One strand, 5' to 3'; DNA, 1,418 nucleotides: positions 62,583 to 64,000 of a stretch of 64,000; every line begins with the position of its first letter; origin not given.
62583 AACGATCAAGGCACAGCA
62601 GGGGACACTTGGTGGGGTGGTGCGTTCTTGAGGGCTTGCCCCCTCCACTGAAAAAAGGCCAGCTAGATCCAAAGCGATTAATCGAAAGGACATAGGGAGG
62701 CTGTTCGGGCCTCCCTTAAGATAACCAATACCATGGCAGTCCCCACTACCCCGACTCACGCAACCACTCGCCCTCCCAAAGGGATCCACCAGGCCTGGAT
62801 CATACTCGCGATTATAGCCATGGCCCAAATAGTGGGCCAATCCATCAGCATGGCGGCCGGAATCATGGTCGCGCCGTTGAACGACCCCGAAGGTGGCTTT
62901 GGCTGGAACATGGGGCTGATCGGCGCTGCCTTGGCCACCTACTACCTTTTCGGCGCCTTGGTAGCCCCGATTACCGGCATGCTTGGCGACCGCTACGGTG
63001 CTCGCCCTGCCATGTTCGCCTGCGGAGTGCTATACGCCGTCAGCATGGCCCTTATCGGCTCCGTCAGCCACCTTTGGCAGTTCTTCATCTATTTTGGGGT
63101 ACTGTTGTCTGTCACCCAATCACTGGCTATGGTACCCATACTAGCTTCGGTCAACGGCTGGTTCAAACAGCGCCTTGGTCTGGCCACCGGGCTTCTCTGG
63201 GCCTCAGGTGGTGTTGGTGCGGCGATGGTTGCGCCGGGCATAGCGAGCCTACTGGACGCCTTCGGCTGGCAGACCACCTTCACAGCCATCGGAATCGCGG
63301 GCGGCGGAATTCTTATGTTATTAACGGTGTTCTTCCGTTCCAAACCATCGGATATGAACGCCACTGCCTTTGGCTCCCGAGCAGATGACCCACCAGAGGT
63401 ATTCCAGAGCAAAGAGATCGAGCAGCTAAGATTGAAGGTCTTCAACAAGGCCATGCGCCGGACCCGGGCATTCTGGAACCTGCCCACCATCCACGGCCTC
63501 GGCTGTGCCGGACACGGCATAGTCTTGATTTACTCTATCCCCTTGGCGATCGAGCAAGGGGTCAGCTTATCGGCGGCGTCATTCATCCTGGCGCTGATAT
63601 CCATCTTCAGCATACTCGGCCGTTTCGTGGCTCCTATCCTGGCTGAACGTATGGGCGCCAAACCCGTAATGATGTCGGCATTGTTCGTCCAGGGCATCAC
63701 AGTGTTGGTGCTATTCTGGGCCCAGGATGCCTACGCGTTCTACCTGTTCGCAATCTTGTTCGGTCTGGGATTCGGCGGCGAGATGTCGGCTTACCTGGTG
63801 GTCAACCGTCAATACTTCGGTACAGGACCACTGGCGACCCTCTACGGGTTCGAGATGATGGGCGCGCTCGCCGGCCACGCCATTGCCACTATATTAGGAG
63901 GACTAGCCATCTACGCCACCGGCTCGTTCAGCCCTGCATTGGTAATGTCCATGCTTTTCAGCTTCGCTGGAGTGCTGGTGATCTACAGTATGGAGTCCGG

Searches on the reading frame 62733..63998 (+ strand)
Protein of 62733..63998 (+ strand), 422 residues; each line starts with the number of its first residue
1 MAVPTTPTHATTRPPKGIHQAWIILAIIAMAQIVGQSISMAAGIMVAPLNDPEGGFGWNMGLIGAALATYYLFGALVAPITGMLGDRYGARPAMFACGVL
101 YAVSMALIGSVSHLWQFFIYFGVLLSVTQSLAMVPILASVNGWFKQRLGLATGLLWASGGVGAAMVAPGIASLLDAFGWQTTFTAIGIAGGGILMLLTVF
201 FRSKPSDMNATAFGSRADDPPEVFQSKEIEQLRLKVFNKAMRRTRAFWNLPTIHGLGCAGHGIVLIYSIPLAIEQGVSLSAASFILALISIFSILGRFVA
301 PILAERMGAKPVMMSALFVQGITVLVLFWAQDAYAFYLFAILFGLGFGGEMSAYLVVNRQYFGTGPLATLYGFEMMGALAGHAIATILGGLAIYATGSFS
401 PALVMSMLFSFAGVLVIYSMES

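Call 90: search_protein_families(library=pfam, proteins=[window:62733-63998:+], max_evalue=0.0001)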
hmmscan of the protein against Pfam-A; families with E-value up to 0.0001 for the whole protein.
window:62733-63998:+ (422 aa): 1 family
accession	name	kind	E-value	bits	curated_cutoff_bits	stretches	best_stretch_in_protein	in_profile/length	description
PF07690.21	MFS_1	-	8.8e-37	127.3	33.4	2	37-300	6-258/347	Major Facilitator Superfamily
